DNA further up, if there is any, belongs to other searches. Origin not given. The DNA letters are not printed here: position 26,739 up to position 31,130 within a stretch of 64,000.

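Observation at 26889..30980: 1363-aa secreted protein joining a PQQ-type sugar dehydrogenase propeller to PKD, CARDB, CBM and LamG modules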

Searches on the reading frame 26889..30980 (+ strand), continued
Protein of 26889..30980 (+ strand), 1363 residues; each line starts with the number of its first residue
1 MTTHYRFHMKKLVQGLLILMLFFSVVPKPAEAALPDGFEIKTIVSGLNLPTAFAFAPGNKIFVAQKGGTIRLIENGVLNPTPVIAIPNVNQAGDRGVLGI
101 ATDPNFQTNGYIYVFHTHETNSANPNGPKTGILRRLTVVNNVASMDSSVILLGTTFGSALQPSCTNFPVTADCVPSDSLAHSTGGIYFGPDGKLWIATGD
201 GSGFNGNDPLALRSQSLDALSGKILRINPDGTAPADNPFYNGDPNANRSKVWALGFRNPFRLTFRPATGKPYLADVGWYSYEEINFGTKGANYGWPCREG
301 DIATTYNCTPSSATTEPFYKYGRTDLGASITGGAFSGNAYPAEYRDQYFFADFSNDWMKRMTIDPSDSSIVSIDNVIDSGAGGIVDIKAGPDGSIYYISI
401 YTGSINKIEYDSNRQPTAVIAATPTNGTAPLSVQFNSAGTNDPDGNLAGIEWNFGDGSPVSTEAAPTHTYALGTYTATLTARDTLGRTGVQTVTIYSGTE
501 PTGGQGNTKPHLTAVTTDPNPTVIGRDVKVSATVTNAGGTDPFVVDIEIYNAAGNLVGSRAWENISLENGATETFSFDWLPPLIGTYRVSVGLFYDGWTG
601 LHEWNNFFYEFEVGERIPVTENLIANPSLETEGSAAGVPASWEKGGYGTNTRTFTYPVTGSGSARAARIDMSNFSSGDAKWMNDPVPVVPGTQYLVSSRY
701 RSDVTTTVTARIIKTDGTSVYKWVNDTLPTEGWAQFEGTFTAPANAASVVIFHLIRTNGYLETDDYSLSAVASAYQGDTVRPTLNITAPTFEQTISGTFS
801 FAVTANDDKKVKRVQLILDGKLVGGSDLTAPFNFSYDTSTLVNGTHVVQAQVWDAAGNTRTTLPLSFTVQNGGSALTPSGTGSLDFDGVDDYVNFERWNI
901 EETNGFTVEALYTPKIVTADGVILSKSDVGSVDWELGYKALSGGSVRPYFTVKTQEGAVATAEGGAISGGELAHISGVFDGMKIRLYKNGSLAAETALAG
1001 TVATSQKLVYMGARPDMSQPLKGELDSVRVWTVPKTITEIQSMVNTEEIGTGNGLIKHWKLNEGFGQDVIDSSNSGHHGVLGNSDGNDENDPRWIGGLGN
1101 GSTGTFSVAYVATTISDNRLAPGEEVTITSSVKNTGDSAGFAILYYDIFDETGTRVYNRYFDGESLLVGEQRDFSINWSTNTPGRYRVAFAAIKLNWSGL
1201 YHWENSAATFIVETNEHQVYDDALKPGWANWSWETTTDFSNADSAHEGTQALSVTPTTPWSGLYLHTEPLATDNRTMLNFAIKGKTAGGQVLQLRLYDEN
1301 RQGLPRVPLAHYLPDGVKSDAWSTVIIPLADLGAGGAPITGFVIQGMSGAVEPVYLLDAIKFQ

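Call 10: find_homologous_proteins(query=window:26889-30980:+, max_evalue=1e-10)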
Query window:26889-30980:+ (1363 aa): 2004 proteins with E <= 1e-10 among 8000 candidates; the best 120 are listed.
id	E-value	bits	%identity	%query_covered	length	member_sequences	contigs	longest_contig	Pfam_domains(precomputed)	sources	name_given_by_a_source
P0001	0.0e+0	3131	100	100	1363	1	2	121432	PF00801.27,PF17957.8,PF13385.14,PF02018.24,PF07705.18,PF07995.18,PF19077.7,PF18911.7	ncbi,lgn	-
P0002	0.0e+0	1713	57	97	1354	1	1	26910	PF00801.27,PF17957.8,PF13385.14,PF07705.18,PF07995.18,PF18911.7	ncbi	-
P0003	0.0e+0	1296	43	64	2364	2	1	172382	PF00801.27,PF01522.27,PF17957.8,PF23500.2,PF13750.13,PF02018.24,PF22637.3,PF07995.18,PF19077.7,PF18911.7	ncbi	ncbi:MAG: Ig-like domain-containing protein [Patescibacteria group bacterium]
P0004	0.0e+0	1271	42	64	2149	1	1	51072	PF22352.3,PF00801.27,PF01522.27,PF17957.8,PF23500.2,PF02018.24,PF07995.18,PF19077.7,PF18911.7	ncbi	-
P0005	0.0e+0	1240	50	36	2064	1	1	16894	PF00801.27,PF01522.27,PF17957.8,PF23500.2,PF02018.24,PF07995.18,PF19077.7,PF18911.7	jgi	jgi:glucose/arabinose dehydrogenase/peptidoglycan/xylan/chitin deacetylase (PgdA/CDA1 family)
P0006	0.0e+0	1231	41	62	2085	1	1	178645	PF00801.27,PF17957.8,PF13750.13,PF02018.24,PF07995.18,PF19077.7,PF18911.7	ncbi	-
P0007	0.0e+0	1219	50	35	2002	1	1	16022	PF27332.1,PF00801.27,PF01522.27,PF17957.8,PF23500.2,PF13750.13,PF02018.24,PF07995.18,PF19077.7,PF18911.7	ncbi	-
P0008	0.0e+0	1194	42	63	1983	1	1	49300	PF00801.27,PF17957.8,PF23500.2,PF13750.13,PF02018.24,PF22637.3,PF07995.18,PF19077.7,PF18911.7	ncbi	-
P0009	0.0e+0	1185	41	63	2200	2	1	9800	PF00801.27,PF01522.27,PF17957.8,PF23500.2,PF13750.13,PF06832.19,PF07995.18,PF19077.7,PF18911.7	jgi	jgi:glucose/arabinose dehydrogenase/peptidoglycan/xylan/chitin deacetylase (PgdA/CDA1 family)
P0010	0.0e+0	1182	42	64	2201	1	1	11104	PF00801.27,PF01522.27,PF17957.8,PF23500.2,PF13750.13,PF07995.18,PF19077.7,PF18911.7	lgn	-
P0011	0.0e+0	1178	41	63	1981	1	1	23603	PF00801.27,PF17957.8,PF23500.2,PF13750.13,PF02018.24,PF07995.18,PF19077.7,PF18911.7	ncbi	-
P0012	0.0e+0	1170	41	64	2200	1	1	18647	PF00801.27,PF01522.27,PF17957.8,PF23500.2,PF07995.18,PF18911.7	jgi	jgi:glucose/arabinose dehydrogenase/peptidoglycan/xylan/chitin deacetylase (PgdA/CDA1 family)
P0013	0.0e+0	1151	41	64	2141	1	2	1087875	PF00801.27,PF17957.8,PF13750.13,PF02018.24,PF07995.18,PF19077.7,PF18911.7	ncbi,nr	ncbi:MAG: PQQ-dependent sugar dehydrogenase [Candidatus Nomurabacteria bacterium]|nr:PQQ-dependent s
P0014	0.0e+0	1149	41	63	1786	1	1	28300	PF22352.3,PF00801.27,PF17957.8,PF23500.2,PF02018.24,PF07995.18,PF19077.7,PF18911.7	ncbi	-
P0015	0.0e+0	1146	50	36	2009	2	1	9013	PF00801.27,PF01522.27,PF17957.8,PF23500.2,PF02018.24,PF07995.18,PF19077.7,PF18911.7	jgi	jgi:glucose/arabinose dehydrogenase/peptidoglycan/xylan/chitin deacetylase (PgdA/CDA1 family)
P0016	0.0e+0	1141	41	100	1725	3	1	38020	PF10111.15,PF00801.27,PF13641.13,PF17957.8,PF13385.14,PF07705.18,PF00535.33,PF07995.18,PF18911.7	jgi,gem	-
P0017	0.0e+0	1140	40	65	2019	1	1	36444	PF00801.27,PF17957.8,PF13750.13,PF16355.12,PF07995.18,PF19077.7,PF18911.7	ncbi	-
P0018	0.0e+0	1140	42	63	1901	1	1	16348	PF00801.27,PF17963.8,PF01522.27,PF17957.8,PF23500.2,PF02018.24,PF07995.18,PF18911.7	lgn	-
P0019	0.0e+0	1139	42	63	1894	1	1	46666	PF00801.27,PF01522.27,PF17957.8,PF23500.2,PF07995.18,PF19077.7,PF18911.7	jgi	jgi:glucose/arabinose dehydrogenase/peptidoglycan/xylan/chitin deacetylase (PgdA/CDA1 family)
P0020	0.0e+0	1134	39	64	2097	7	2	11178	PF00801.27,PF01522.27,PF02494.23,PF17957.8,PF23500.2,PF02018.24,PF07995.18,PF19077.7,PF18911.7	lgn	-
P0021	0.0e+0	1131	42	63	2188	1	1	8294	PF00801.27,PF01522.27,PF17957.8,PF02018.24,PF07995.18,PF19077.7,PF18911.7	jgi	jgi:glucose/arabinose dehydrogenase/peptidoglycan/xylan/chitin deacetylase (PgdA/CDA1 family)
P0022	0.0e+0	1124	53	33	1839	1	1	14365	PF00801.27,PF01522.27,PF17957.8,PF23500.2,PF13750.13,PF07995.18,PF19077.7,PF18911.7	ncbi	-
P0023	0.0e+0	1116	41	63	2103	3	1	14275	PF00801.27,PF01522.27,PF17957.8,PF23500.2,PF02018.24,PF07995.18,PF19077.7,PF18911.7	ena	-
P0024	0.0e+0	1114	42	62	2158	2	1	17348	PF00801.27,PF01522.27,PF17957.8,PF23500.2,PF02018.24,PF07995.18,PF18911.7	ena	-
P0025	0.0e+0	1114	50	34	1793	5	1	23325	PF00801.27,PF17957.8,PF23500.2,PF13750.13,PF02018.24,PF07995.18,PF19077.7,PF18911.7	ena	-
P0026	0.0e+0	1095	48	37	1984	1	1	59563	PF00801.27,PF01522.27,PF17957.8,PF23500.2,PF13750.13,PF07995.18,PF19077.7,PF18911.7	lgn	-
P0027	0.0e+0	1070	42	63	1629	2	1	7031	PF00801.27,PF17957.8,PF23500.2,PF07995.18,PF19077.7,PF18911.7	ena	-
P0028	0.0e+0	1062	41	65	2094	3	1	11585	PF00801.27,PF01522.27,PF17957.8,PF07995.18,PF18911.7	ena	-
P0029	0.0e+0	1056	42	56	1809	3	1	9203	PF00801.27,PF01522.27,PF17957.8,PF23500.2,PF02018.24,PF07995.18,PF18911.7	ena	-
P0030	0.0e+0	1051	40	65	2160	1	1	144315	PF00801.27,PF01522.27,PF17957.8,PF23500.2,PF07995.18,PF19077.7,PF18911.7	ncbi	-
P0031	0.0e+0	1028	41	64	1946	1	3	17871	PF00801.27,PF01522.27,PF17957.8,PF23500.2,PF02018.24,PF07995.18,PF18911.7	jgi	jgi:glucose/arabinose dehydrogenase/peptidoglycan/xylan/chitin deacetylase (PgdA/CDA1 family)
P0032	0.0e+0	1023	41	64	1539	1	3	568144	PF00801.27,PF17957.8,PF23500.2,PF02018.24,PF07995.18,PF19077.7,PF18911.7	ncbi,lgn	-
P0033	4.4e-294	997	43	44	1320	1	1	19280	PF22352.3,PF00801.27,PF28202.1,PF17963.8,PF13385.14,PF14524.13,PF13584.13,PF07705.18,PF07995.18,PF18911.7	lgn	-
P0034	1.7e-293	995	42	56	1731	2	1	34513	PF22352.3,PF00801.27,PF01522.27,PF17957.8,PF23500.2,PF02018.24,PF07995.18,PF18911.7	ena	-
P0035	3.4e-293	994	40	63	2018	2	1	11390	PF21027.4,PF00801.27,PF01522.27,PF17957.8,PF02018.24,PF07995.18,PF19077.7,PF18911.7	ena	-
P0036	4.2e-289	981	42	55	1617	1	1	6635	PF00801.27,PF17957.8,PF23500.2,PF07995.18,PF19077.7,PF18911.7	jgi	-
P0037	1.4e-288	979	43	56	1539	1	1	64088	PF00801.27,PF17957.8,PF23500.2,PF07995.18,PF18911.7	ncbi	-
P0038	3.0e-288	978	47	38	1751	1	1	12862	PF00801.27,PF01522.27,PF17957.8,PF07995.18,PF19077.7,PF18911.7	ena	-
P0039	3.1e-288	978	48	36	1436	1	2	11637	PF00801.27,PF17957.8,PF13385.14,PF13584.13,PF07705.18,PF07995.18,PF18911.7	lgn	-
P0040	4.5e-288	977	51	36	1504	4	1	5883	PF00801.27,PF17957.8,PF07995.18,PF18911.7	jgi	jgi:glucose/arabinose dehydrogenase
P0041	2.6e-287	975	48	36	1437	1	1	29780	PF00801.27,PF17957.8,PF13385.14,PF07705.18,PF07995.18,PF18911.7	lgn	-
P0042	1.5e-286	972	45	56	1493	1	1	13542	PF00801.27,PF17957.8,PF07995.18,PF18911.7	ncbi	-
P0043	5.4e-285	967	49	34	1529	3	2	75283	PF00801.27,PF17957.8,PF23500.2,PF02018.24,PF07995.18,PF19077.7,PF18911.7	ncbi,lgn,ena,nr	ncbi:MAG: PQQ-dependent sugar dehydrogenase [Candidatus Pacebacteria bacterium]|nr:PQQ-dependent sug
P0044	6.7e-285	967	49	36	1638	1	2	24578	PF22352.3,PF00801.27,PF01522.27,PF17957.8,PF23500.2,PF13750.13,PF02018.24,PF07995.18,PF19077.7,PF18911.7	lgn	-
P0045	4.9e-284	964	43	56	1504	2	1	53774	PF22352.3,PF00801.27,PF17957.8,PF23500.2,PF07995.18,PF18911.7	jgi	jgi:glucose/arabinose dehydrogenase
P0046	2.5e-280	952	47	36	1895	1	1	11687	PF00801.27,PF01522.27,PF17957.8,PF23500.2,PF02018.24,PF07995.18,PF18911.7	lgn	-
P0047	5.4e-280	951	51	34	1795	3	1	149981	PF00801.27,PF17957.8,PF23500.2,PF07995.18,PF18911.7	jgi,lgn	-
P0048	2.9e-279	948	47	34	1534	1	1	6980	PF00801.27,PF17957.8,PF07995.18,PF19077.7,PF18911.7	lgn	-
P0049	2.1e-275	935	52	34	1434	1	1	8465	PF00801.27,PF17957.8,PF23500.2,PF07995.18,PF19077.7,PF18911.7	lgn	-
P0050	6.3e-273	927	50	34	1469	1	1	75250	PF00801.27,PF17957.8,PF23500.2,PF02018.24,PF07995.18,PF18911.7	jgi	jgi:glucose/arabinose dehydrogenase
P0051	4.4e-272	924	41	63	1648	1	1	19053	PF00801.27,PF01522.27,PF17957.8,PF02018.24,PF07995.18,PF18911.7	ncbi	-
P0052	2.6e-269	915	48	37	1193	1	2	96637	PF00801.27,PF23500.2,PF13385.14,PF07705.18,PF07995.18,PF18911.7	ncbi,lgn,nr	ncbi:MAG: PQQ-dependent sugar dehydrogenase [Candidatus Wildermuthbacteria bacterium]|nr:PQQ-depende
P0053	1.8e-267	909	41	63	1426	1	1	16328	PF22352.3,PF00801.27,PF17957.8,PF23500.2,PF02018.24,PF07995.18,PF19077.7,PF18911.7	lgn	-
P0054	3.3e-266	905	41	57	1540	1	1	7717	PF00801.27,PF01522.27,PF17957.8,PF23500.2,PF02018.24,PF07995.18,PF18911.7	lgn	-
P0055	2.5e-257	875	47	36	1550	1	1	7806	PF00801.27,PF01522.27,PF17957.8,PF23500.2,PF02018.24,PF07995.18,PF18911.7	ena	-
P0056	6.1e-257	874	41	56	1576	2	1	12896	PF00801.27,PF01522.27,PF17957.8,PF23500.2,PF07995.18,PF18911.7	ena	-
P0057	1.1e-251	857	35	88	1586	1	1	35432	PF00801.27,PF18981.7,PF13385.14,PF14524.13,PF16403.12,PF07705.18,PF07995.18,PF18911.7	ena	-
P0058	2.1e-251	856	38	45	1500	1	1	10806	PF00801.27,PF13385.14,PF16403.12,PF07705.18,PF07995.18,PF18911.7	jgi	jgi:glucose/arabinose dehydrogenase/PKD repeat protein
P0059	4.7e-245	835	52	26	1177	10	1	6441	PF00801.27,PF17963.8,PF13385.14,PF07705.18,PF07995.18,PF18911.7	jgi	jgi:PKD repeat protein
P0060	2.2e-242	826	46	36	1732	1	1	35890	PF22352.3,PF00801.27,PF13385.14,PF16403.12,PF07705.18,PF07995.18,PF18911.7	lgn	-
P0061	1.8e-241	823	40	63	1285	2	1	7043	PF22352.3,PF00801.27,PF17957.8,PF23500.2,PF07995.18,PF19077.7,PF18911.7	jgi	jgi:glucose/arabinose dehydrogenase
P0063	7.4e-235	801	47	37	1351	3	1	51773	PF22352.3,PF00801.27,PF07691.18,PF23500.2,PF13385.14,PF07705.18,PF07995.18,PF18911.7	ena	-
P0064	5.7e-232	791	40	63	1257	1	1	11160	PF00801.27,PF17957.8,PF23500.2,PF07995.18,PF19077.7,PF18911.7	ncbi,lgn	-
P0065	4.9e-227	775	46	49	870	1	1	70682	PF00801.27,PF23500.2,PF07705.18,PF07995.18,PF18911.7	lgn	-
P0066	3.9e-226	772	47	45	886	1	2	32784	PF00801.27,PF23500.2,PF07705.18,PF07995.18,PF18911.7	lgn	-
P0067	9.4e-226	771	42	59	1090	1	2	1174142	PF00801.27,PF23500.2,PF02018.24,PF07995.18,PF18911.7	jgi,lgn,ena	-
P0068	2.4e-225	769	53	35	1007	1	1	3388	PF00801.27,PF23500.2,PF07705.18,PF07995.18,PF18911.7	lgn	-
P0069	1.7e-224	767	44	56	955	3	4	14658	PF00801.27,PF17963.8,PF07995.18,PF18911.7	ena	-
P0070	1.2e-223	764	42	55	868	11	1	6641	PF22352.3,PF00801.27,PF23500.2,PF07705.18,PF07995.18,PF18911.7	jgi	jgi:glucose/arabinose dehydrogenase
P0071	1.3e-223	764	45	50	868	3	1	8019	PF00801.27,PF20067.6,PF07705.18,PF07995.18,PF18911.7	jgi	jgi:glucose/arabinose dehydrogenase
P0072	1.8e-220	753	46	48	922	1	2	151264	PF00801.27,PF23500.2,PF14524.13,PF07705.18,PF07995.18,PF18911.7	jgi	jgi:glucose/arabinose dehydrogenase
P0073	5.0e-220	752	50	43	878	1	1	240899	PF00801.27,PF17963.8,PF23500.2,PF07705.18,PF07995.18,PF18911.7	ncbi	-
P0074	2.4e-218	746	44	46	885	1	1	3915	PF00801.27,PF23500.2,PF07705.18,PF07995.18,PF18911.7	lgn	-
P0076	1.5e-217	744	49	44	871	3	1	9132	PF00801.27,PF14524.13,PF07705.18,PF07995.18,PF18911.7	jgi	-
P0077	2.0e-217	743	45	50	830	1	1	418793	PF22352.3,PF00801.27,PF28202.1,PF07705.18,PF07995.18,PF18911.7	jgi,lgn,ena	-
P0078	2.7e-217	743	43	51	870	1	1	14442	PF00801.27,PF07705.18,PF07995.18,PF18911.7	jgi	jgi:glucose/arabinose dehydrogenase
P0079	4.6e-217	742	45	52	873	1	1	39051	PF22352.3,PF00801.27,PF17963.8,PF23500.2,PF07705.18,PF24684.2,PF07995.18,PF18911.7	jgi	jgi:glucose/arabinose dehydrogenase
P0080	1.7e-216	740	41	60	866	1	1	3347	PF00801.27,PF23500.2,PF07705.18,PF07995.18,PF18911.7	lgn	-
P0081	8.7e-216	738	43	52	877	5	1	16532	PF22352.3,PF00801.27,PF07995.18,PF18911.7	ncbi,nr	ncbi:PQQ-dependent sugar dehydrogenase [Candidatus Kaiserbacteria bacterium]|nr:PQQ-dependent sugar 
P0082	1.6e-214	734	48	44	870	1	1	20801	PF22352.3,PF00801.27,PF23500.2,PF07705.18,PF07995.18,PF18911.7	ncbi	-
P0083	2.3e-214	733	45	45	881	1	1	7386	PF00801.27,PF17963.8,PF14524.13,PF07705.18,PF07995.18,PF18911.7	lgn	-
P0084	5.5e-214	732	46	44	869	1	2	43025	PF00801.27,PF07705.18,PF07995.18,PF18911.7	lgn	-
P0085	1.4e-213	730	45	49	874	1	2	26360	PF00801.27,PF07705.18,PF07995.18,PF18911.7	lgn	-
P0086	2.1e-213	730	41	53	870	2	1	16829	PF00801.27,PF17963.8,PF23500.2,PF07705.18,PF07995.18,PF18911.7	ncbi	-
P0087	5.5e-213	728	43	51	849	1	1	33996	PF22352.3,PF00801.27,PF23500.2,PF07995.18,PF18911.7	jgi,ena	-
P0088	1.0e-211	724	46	45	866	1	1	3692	PF00801.27,PF17963.8,PF23500.2,PF07705.18,PF07995.18,PF18911.7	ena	-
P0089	1.4e-211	724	49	34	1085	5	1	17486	PF00801.27,PF07691.18,PF23500.2,PF16403.12,PF07995.18,PF18911.7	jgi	-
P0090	5.1e-211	722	50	35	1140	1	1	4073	PF00801.27,PF17957.8,PF23500.2,PF07995.18,PF18911.7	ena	-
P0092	3.0e-210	719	47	44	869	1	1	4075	PF22352.3,PF00801.27,PF23500.2,PF07995.18,PF18911.7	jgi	-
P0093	6.1e-209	715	45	49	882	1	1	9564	PF00801.27,PF17963.8,PF07705.18,PF07995.18,PF18911.7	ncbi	-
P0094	1.3e-206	707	44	50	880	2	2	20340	PF00801.27,PF17963.8,PF07705.18,PF07995.18,PF18911.7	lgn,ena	-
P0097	1.1e-205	704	42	54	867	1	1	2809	PF00801.27,PF17963.8,PF23500.2,PF07705.18,PF07995.18,PF18911.7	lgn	-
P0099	1.7e-200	687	42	63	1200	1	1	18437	PF00801.27,PF17957.8,PF23500.2,PF02018.24,PF07995.18,PF18911.7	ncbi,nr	ncbi:PQQ-dependent sugar dehydrogenase, partial [Candidatus Kaiserbacteria bacterium]|nr:PQQ-depende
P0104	7.6e-188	645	35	63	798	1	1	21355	PF07705.18,PF07995.18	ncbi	-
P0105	2.0e-185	637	41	44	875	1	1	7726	PF18368.8,PF21868.4,PF28202.1,PF13584.13,PF07705.18,PF24684.2,PF07995.18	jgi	-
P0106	6.7e-185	635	49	36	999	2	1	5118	PF00801.27,PF17957.8,PF02018.24,PF07995.18,PF18911.7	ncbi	-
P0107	6.1e-182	626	50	36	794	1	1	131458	PF00801.27,PF23500.2,PF07995.18,PF18911.7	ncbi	ncbi:PKD domain-containing protein, partial [Candidatus Parcubacteria bacterium]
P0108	1.7e-179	618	40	63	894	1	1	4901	PF00801.27,PF17957.8,PF23500.2,PF07995.18,PF18911.7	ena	-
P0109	2.3e-179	617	44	43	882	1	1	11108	PF00801.27,PF23500.2,PF07705.18,PF07995.18,PF18911.7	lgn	-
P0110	1.2e-177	611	48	33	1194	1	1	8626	PF17963.8,PF17892.8,PF13385.14,PF14524.13,PF17803.8,PF16403.12,PF07705.18,PF07995.18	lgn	-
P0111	4.3e-176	606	45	44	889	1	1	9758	PF22352.3,PF00801.27,PF23500.2,PF07705.18,PF07995.18,PF18911.7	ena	-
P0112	2.8e-171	590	41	45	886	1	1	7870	PF17963.8,PF17892.8,PF13584.13,PF07705.18,PF07995.18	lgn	-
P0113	1.4e-170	588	39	50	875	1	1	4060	PF07705.18,PF07995.18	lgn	-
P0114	3.7e-165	570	42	57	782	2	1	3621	PF22352.3,PF00801.27,PF23500.2,PF07995.18,PF18911.7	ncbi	ncbi:MAG: PQQ-dependent sugar dehydrogenase, partial [Minisyncoccia bacterium]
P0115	6.0e-163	563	42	46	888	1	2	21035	PF17963.8,PF17892.8,PF17803.8,PF07705.18,PF07995.18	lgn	-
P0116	5.4e-159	550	43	34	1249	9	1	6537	PF00801.27,PF07691.18,PF07995.18,PF18911.7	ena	-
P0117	2.7e-156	541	35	34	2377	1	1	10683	PF21027.4,PF22352.3,PF00801.27,PF17963.8,PF06439.19,PF17957.8,PF23500.2,PF13385.14,PF02210.32,PF07995.18,PF18911.7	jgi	jgi:glucose/arabinose dehydrogenase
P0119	7.9e-149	516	41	34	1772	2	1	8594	PF21027.4,PF22352.3,PF00801.27,PF02010.22,PF07995.18,PF18911.7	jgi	jgi:glucose/arabinose dehydrogenase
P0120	1.9e-146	508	45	36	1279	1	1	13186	PF22352.3,PF00801.27,PF00354.25,PF13385.14,PF02210.32,PF00054.31,PF07995.18,PF18911.7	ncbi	-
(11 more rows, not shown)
